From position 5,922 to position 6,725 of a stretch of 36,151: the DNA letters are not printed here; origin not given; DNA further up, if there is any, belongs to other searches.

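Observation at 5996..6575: Rex-position lysogeny gene: AT-rich tail-anchored membrane protein downstream of CI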

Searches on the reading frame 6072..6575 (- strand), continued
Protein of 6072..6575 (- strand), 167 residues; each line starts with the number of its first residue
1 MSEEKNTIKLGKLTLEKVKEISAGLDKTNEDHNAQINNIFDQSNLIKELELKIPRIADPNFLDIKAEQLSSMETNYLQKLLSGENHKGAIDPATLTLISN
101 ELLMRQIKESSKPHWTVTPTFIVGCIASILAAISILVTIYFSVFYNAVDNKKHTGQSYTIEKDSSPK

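Call 27: find_homologous_proteins(query=A2, max_evalue=0.001)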
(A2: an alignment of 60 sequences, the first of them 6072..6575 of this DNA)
Query A2 (60 sequences) (167 aa, profile of the alignment): 47 proteins with E <= 0.001 among 8000 candidates.
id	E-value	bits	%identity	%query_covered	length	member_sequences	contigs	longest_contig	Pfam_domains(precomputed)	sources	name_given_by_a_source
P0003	3.3e-42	162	57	99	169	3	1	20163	-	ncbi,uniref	ncbi:hypothetical protein [Acinetobacter baumannii]|uniref:hypothetical protein n=1 Tax=Acinetobacte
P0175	1.3e-41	160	39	53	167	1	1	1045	-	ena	-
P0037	3.5e-40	155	59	66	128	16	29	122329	-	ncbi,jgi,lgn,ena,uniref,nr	ncbi:hypothetical protein [Acinetobacter sp. YH16057]|uniref:hypothetical protein n=1 Tax=Acinetobac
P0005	1.0e-39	154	56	100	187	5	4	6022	-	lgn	-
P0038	2.1e-39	153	64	60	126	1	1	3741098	-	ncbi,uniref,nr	ncbi:hypothetical protein [Acinetobacter larvae]|uniref:hypothetical protein n=1 Tax=Acinetobacter l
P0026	2.8e-39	152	61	74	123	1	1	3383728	-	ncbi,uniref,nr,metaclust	ncbi:hypothetical protein AMD27_06800 [Acinetobacter sp. TGL-Y2]|uniref:hypothetical protein n=1 Tax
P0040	3.1e-38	149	51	66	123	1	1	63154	-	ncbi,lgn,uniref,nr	ncbi:hypothetical protein [Acinetobacter variabilis]|uniref:hypothetical protein n=1 Tax=Acinetobact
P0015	1.1e-37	147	64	70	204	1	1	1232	-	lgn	-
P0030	1.4e-37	147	62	63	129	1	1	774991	-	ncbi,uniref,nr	ncbi:hypothetical protein [Acinetobacter sp. SWAC57]|uniref:hypothetical protein n=1 Tax=Acinetobact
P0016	1.8e-37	147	67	66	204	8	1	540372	-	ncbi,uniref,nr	ncbi:hypothetical protein J2X86_000314 [Acinetobacter lwoffii]|uniref:Uncharacterized protein n=1 Ta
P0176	2.0e-37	146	40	37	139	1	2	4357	-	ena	-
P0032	2.5e-37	146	55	77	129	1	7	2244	-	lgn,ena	-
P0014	2.9e-37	146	47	98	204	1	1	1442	-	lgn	-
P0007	3.7e-37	146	52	95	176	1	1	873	-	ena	-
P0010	4.8e-37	145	53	100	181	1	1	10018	-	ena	-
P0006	6.4e-37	145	48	98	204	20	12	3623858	-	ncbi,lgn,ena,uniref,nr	ncbi:hypothetical protein ACNFX6_06515 [Acinetobacter johnsonii]|uniref:hypothetical protein n=1 Tax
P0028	1.2e-32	131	49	85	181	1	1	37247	-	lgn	-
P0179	5.0e-32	129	30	47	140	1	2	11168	-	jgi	jgi:hypothetical protein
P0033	1.2e-29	121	49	87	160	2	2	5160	-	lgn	-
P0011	1.6e-23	101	60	81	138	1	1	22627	-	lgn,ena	-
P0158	4.0e-19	87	33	29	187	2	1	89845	-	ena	-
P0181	2.5e-16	78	30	26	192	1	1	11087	-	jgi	jgi:hypothetical protein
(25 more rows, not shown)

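Call 28: find_encoding_contigs(protein=P0158, flank=6000, max_places=2)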
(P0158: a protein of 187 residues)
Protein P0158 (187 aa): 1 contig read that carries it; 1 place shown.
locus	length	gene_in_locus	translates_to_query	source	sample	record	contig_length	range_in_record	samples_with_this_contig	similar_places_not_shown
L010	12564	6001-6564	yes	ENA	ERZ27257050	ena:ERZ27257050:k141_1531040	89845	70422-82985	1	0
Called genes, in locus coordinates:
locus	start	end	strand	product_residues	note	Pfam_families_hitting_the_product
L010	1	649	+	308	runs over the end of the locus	PF01925:TauE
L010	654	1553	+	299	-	PF00582:Usp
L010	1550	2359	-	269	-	PF00218:IGPS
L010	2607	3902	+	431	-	-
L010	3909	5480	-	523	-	PF00392:GntR, PF00155:Aminotran_1_2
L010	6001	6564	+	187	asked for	-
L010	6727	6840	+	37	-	-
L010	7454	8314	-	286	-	PF13365:Trypsin_2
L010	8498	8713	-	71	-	-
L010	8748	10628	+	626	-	-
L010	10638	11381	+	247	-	PF01209:Ubie_methyltran (weak), PF13489:Methyltransf_23, PF13649:Methyltransf_25, PF13847:Methyltransf_31, PF08241:Methyltransf_11, PF08242:Methyltransf_12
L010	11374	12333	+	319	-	PF00535:Glycos_transf_2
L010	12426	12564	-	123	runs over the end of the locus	PF07291:MauE (weak), PF13564:DoxX_2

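Call 29: find_encoding_contigs(protein=P0179, flank=6000, max_places=2)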
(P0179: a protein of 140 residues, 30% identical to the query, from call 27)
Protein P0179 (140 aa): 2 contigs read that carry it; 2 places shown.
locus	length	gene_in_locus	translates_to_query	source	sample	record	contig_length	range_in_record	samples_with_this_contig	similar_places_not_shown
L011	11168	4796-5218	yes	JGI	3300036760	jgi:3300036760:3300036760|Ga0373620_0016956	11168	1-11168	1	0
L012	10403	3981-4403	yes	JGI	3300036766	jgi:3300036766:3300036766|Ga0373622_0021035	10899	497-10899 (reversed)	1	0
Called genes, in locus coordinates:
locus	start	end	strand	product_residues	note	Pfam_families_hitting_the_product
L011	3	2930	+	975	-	?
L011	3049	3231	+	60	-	-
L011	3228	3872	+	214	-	-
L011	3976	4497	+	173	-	-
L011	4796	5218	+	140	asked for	-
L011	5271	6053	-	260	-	-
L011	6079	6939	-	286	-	PF02498:Bro-N (weak)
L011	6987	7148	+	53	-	-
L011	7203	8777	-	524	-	PF01558:POR, PF20169:DUF6537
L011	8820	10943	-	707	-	PF02775:TPP_enzyme_C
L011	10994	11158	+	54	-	-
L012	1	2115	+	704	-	PF20473:MmeI_Mtase, PF20466:MmeI_TRD (weak)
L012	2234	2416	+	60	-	-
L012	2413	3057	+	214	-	-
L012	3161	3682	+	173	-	-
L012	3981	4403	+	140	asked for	-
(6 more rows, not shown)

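Call 30: find_encoding_contigs(protein=P0181, flank=6000, max_places=2)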
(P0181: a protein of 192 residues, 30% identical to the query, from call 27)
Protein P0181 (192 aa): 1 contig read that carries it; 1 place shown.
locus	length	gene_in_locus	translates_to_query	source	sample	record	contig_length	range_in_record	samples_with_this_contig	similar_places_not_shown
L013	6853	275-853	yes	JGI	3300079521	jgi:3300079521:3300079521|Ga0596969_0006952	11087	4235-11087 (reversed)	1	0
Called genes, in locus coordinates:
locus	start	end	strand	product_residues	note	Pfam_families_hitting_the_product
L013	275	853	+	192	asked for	-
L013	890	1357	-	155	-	-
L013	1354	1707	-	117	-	-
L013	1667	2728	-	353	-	-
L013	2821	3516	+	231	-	-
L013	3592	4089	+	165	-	-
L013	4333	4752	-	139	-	-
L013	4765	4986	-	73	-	-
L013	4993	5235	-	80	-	-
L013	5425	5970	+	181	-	PF03925:SeqA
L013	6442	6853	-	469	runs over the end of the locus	PF08706:D5_N, PF19263:DUF5906 (weak)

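Call 34: find_related_loci(query=A1, collection=genome_contigs, flank=4000)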
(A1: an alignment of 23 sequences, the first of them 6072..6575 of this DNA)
Query A1 (167 aa) in genome_contigs; peptide patterns used: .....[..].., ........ (x = any residue, [..] = any of these).
86 stretches matched a pattern; 2 encode a relative of the query (tblastn E <= 1e-3); 2 distinct loci.
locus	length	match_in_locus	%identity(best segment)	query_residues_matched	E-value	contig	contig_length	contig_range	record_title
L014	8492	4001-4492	56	1-167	9e-52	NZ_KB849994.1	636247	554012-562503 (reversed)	Acinetobacter sp. ANC 3929 acLZx-supercont1.10, whole genome shotgun sequence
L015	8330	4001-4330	67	58-167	3e-48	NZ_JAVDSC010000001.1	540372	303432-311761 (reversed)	Acinetobacter lwoffii strain BE44 Ga0454490_01, whole genome shotgun sequence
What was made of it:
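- Tried and rejected: The species-representative genome scan gave only 2 loci (call 34), so most context evidence comes from metagenome, IMG/VR and isolate contigs.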

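Call 35: fold_search(model_id=the predicted structure, library=viral)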
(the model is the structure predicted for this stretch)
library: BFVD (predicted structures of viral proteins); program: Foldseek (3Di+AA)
matches with E <= 10: 238; with E <= 0.001: 0
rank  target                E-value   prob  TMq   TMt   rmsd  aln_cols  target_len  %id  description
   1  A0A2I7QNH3            1.2e-01  0.97  0.27  0.66   5.4        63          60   16  (no name in the UniProt tables at hand)
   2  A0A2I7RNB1            1.3e-01  0.99  0.23  0.80   1.8        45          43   20  (no name in the UniProt tables at hand)
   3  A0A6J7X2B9            1.8e-01  0.91  0.20  0.62   3.1        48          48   23  Uncharacterized protein [uncultured Caudovirales phage]
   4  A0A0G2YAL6            3.3e-01  0.11  0.17  0.10  27.4       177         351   12  Uncharacterized protein [Acanthamoeba polyphaga mimivirus Kroon]
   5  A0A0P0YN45            4.0e-01  0.80  0.25  0.53   4.0        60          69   17  (no name in the UniProt tables at hand)
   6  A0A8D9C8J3            6.5e-01  0.25  0.26  0.25  22.3       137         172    9  Uncharacterized protein [uncultured marine phage]
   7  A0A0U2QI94            6.5e-01  0.13  0.14  0.05  14.2        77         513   21  Orf58-like protein [Ranavirus ambystoma1]
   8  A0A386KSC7            7.0e-01  0.09  0.16  0.13  13.7       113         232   19  SAP domain-containing protein [Microbacterium phage ValentiniPuff]
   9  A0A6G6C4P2            7.5e-01  0.16  0.21  0.32  31.4       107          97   15  Transcription elongation factor M2-1 [Human respiratory syncytial virus]
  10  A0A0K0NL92            7.5e-01  0.08  0.14  0.10  19.7       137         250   17  Rho termination factor-like N-terminal domain-containing protein [Gordonia phage GMA6]
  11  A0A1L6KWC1            7.5e-01  0.05  0.15  0.09  26.5       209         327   10  (no name in the UniProt tables at hand)
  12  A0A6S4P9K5            8.6e-01  0.80  0.22  0.59   3.2        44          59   25  Uncharacterized protein [uncultured phage_MedDCM-OCT-S28-C10]
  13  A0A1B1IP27            8.6e-01  0.72  0.22  0.63   3.5        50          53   18  (no name in the UniProt tables at hand)
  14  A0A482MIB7            8.6e-01  0.10  0.14  0.16  16.2        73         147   15  Uncharacterized protein [Nodularia phage vB_NspS-kac65v161]
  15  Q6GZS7                8.6e-01  0.08  0.12  0.09  13.2        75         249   20  Putative SAP domain-containing protein 049L [Frog virus 3 (isolate Goorha)]
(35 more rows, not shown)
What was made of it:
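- Tried and rejected: SAP/HeH-like DNA-binding domain for residues 61-111: suggested by weak BFVD hits to SAP and Rho_N proteins (E 0.7-1.4, probability 0.1 or less; call 35).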

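Call 36: find_related_loci(query=A1, collection=viral_contigs, flank=5000)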
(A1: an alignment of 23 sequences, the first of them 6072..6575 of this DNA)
Query A1 (167 aa) in viral_contigs; peptide patterns used: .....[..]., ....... (x = any residue, [..] = any of these).
232 stretches matched a pattern; 10 encode a relative of the query (tblastn E <= 1e-3); 10 distinct loci.
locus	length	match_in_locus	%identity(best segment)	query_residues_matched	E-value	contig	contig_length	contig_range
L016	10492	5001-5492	56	1-167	5e-51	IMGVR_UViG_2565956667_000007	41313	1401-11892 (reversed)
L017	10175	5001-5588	48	5-167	8e-49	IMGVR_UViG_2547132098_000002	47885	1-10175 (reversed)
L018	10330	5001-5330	67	58-167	2e-47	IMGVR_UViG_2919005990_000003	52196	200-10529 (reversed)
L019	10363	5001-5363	61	44-167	4e-43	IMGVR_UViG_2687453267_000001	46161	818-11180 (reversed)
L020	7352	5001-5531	48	2-167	5e-43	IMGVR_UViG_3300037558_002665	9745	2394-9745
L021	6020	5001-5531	47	2-167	7e-43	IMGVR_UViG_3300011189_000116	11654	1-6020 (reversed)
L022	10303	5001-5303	64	67-167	7e-38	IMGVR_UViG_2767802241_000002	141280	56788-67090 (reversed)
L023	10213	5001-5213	87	97-167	1e-37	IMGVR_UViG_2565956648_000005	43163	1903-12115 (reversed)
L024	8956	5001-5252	55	60-143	8e-19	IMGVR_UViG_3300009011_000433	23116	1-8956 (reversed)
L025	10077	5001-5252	55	60-143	1e-18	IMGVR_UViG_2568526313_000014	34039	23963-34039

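Call 52: find_encoding_contigs(protein=P0028, flank=5000, max_places=1)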
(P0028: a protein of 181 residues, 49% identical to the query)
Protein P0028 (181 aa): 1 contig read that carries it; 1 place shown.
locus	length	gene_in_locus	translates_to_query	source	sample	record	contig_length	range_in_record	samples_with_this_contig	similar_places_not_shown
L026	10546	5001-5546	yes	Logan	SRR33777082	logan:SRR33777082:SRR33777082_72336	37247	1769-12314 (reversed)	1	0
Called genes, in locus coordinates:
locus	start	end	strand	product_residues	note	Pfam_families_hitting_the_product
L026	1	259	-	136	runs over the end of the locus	-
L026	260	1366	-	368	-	PF04492:Phage_rep_O (weak)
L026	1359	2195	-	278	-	PF02086:MethyltransfD12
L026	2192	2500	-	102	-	-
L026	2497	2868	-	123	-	-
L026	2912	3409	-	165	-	PF06892:Phage_CP76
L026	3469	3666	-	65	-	PF01381:HTH_3 (faint)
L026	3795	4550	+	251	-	PF00717:Peptidase_S24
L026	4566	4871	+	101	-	-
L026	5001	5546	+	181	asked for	-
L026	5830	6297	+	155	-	-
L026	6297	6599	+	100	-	-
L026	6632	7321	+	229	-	PF04404:ERF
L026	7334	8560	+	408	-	-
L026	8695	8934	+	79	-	-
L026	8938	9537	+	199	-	PF13392:HNH_3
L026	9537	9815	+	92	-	-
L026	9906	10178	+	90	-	PF12728:HTH_17 (weak)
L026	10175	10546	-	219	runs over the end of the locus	-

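Call 53: find_encoding_contigs(protein=P0033, flank=5000, max_places=1)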
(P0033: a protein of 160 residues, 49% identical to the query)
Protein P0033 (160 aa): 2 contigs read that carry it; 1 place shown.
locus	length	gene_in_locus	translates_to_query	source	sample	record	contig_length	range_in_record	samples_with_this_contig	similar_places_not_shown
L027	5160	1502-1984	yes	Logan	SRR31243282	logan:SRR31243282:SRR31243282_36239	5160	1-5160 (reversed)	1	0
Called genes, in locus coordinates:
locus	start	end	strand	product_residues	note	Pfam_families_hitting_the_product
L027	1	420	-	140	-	?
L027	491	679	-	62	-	-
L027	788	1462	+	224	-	PF01381:HTH_3, PF12844:HTH_19, PF13443:HTH_26 (faint), PF00717:Peptidase_S24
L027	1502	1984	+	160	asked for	-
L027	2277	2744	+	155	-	-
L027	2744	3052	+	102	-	-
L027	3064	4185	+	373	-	PF13479:AAA_24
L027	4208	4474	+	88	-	-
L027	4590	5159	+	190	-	?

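Call 54: find_encoding_contigs(protein=P0011, flank=5000, max_places=1)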
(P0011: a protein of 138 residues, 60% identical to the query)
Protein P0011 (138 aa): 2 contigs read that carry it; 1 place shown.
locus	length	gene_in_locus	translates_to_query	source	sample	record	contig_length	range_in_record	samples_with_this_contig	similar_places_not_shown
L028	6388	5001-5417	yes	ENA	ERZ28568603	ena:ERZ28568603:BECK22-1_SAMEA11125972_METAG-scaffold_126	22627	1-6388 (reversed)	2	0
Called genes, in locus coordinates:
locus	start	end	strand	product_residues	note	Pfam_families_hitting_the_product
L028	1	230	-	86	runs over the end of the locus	-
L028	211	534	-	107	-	-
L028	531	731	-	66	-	-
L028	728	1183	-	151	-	-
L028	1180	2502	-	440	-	PF00772:DnaB, PF13401:AAA_22 (faint), PF13481:AAA_25, PF03796:DnaB_C, PF06745:ATPase, PF20720:nSTAND3 (weak)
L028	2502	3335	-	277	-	-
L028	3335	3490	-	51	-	-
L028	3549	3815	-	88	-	-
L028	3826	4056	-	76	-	-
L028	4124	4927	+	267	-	PF01381:HTH_3 (weak), PF00717:Peptidase_S24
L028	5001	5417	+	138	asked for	-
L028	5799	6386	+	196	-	?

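Call 59: search_protein_families(library=padloc, proteins=[L006:5309-5815:+, L007:4516-4815:+, L007:4843-5169:+, L008:4856-5164:+, L026:4566-4871:+], max_evalue=0.01)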
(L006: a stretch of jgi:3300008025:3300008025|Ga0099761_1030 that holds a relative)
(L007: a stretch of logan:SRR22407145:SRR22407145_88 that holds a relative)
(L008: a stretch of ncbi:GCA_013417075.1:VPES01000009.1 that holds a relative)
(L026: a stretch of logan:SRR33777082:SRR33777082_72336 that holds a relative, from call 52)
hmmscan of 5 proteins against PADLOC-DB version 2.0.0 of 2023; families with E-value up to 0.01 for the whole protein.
L006:5309-5815:+ (168 aa): 0 families

L007:4516-4815:+ (99 aa): 0 families

L007:4843-5169:+ (108 aa): 0 families

L008:4856-5164:+ (102 aa): 0 families

L026:4566-4871:+ (101 aa): 0 families

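Call 60: search_protein_families(library=pfam, proteins=[L024:2151-4001:+, L024:4022-4882:+, L006:5309-5815:+, L026:4566-4871:+], max_evalue=0.001)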
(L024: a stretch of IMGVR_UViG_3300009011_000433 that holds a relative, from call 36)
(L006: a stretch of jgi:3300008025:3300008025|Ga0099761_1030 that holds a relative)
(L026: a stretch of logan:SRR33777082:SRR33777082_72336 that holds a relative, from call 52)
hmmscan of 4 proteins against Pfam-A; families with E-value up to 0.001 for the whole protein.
L024:2151-4001:+ (616 aa): 4 families
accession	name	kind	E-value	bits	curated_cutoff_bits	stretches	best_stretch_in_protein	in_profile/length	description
PF13304.12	AAA_21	-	2.3e-16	61.2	27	1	269-346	235-302/304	AAA domain, putative AbiEii toxin, Type IV TA system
PF13175.12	AAA_15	-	8e-10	39.3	32.1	1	1-346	1-373/374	AAA ATPase domain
PF02463.25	SMC_N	-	1.1e-08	35.2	40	1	10-350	7-205/220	RecF/RecN/SMC N terminal domain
PF00005.33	ABC_tran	-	0.00094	20.2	25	0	26-81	12-67/137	ABC transporter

L024:4022-4882:+ (286 aa): 1 family
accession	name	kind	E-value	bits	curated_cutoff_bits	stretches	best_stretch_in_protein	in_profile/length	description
PF02086.21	MethyltransfD12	-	1e-19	71.7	22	1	10-245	1-242/253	D12 class N6 adenine-specific DNA methyltransferase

L006:5309-5815:+ (168 aa): 0 families

L026:4566-4871:+ (101 aa): 0 families

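Call 63: search_solved_structures(query=A2, max_evalue=10, show_alignments=3)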
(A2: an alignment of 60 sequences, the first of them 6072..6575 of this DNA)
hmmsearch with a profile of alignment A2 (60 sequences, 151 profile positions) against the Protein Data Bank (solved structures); distinct sequences matched with E-value up to 10: 12.
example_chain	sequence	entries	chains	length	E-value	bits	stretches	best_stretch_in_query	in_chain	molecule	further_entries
8qag_A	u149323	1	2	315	0.079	16.1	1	87-134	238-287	sc-CC-6-95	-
1pyf_A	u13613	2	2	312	0.17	15.1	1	8-49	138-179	IolS protein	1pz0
9i7s_K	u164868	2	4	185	0.73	13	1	89-145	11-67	Tom20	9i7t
1puz_A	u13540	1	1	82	0.78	12.9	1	19-55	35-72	conserved hypothetical protein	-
3v47_A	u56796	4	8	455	0.95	12.6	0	9-43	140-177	Toll-like receptor 5b and variable lymphocyte receptor B.61 chimeric protein | Tlr5b protein,Variable lymphocyte receptor B | Toll-like receptor 5b, Variable ly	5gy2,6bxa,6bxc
9e2g_4P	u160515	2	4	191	1.8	11.8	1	56-78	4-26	MOP23B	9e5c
8ikg_R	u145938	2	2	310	2.6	11.2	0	82-126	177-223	Cannabinoid receptor 1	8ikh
6yb1_A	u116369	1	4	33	3.4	10.8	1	76-103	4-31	K2-CCTM-VbIc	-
5xr8_A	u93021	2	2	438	4.2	10.6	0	82-114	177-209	Cannabinoid receptor 1,Flavodoxin,Cannabinoid receptor 1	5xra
7v3z_A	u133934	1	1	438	4.2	10.6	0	82-114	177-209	fusion protein of Cannabinoid receptor 1 and Flavodoxin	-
5tgz_A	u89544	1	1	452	4.5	10.4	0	82-114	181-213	Cannabinoid receptor 1,Flavodoxin,Cannabinoid receptor 1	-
7upp_A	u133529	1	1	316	5.6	10.1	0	14-41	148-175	DHT03 protein A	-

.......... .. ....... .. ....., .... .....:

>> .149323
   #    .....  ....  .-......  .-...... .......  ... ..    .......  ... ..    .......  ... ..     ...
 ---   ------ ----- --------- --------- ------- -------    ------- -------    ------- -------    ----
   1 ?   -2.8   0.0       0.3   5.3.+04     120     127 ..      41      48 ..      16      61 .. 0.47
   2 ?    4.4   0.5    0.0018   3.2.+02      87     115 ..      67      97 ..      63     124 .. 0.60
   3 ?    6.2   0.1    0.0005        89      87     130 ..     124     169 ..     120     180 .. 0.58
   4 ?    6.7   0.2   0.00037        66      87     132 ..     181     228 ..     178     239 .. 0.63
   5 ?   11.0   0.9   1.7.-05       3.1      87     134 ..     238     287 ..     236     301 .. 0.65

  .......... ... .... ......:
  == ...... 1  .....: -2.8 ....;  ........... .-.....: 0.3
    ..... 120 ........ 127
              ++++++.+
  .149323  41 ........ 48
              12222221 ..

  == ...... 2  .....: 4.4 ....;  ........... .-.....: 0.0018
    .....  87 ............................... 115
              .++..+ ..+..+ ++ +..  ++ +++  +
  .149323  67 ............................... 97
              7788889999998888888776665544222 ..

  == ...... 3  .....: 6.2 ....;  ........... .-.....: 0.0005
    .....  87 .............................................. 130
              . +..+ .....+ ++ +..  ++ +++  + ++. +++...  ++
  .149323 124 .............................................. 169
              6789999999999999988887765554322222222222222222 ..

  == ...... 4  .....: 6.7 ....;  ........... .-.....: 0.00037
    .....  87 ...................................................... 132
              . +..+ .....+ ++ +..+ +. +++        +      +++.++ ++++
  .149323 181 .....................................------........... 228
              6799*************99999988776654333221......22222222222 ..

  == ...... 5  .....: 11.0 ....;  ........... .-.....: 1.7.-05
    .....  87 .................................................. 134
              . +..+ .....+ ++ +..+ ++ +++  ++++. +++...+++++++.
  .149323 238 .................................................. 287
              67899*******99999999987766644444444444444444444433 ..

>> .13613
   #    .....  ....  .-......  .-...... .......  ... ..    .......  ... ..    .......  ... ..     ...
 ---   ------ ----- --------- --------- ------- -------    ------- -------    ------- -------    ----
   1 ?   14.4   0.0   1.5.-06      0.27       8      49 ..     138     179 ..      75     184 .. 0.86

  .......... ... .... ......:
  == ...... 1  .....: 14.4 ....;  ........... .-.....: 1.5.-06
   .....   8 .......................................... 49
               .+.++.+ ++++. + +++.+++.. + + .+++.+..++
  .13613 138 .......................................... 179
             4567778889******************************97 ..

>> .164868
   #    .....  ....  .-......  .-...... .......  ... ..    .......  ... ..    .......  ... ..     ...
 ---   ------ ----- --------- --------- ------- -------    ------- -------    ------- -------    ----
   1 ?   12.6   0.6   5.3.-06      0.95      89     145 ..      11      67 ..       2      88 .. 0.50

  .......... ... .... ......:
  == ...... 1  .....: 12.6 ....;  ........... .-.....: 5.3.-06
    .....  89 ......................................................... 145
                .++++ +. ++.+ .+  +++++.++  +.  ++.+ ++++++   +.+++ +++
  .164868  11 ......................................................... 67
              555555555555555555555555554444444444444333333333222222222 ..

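Call 75: search_protein_families(library=phrogs, proteins=[L005:3352-3699:-, L002:6949-7404:-], max_evalue=1)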
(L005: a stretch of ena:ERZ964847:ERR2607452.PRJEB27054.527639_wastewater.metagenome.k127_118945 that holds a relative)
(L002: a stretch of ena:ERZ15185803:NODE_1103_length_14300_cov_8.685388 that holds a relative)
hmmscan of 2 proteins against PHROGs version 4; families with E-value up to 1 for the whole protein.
L005:3352-3699:- (115 aa): 1 family
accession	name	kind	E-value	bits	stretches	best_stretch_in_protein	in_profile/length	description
phrog_9795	-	unknown function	0.12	13.3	0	67-77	12-22/45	-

L002:6949-7404:- (151 aa): 1 family
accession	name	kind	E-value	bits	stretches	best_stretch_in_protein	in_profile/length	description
phrog_9795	-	unknown function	0.2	12.5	0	103-113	12-22/45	-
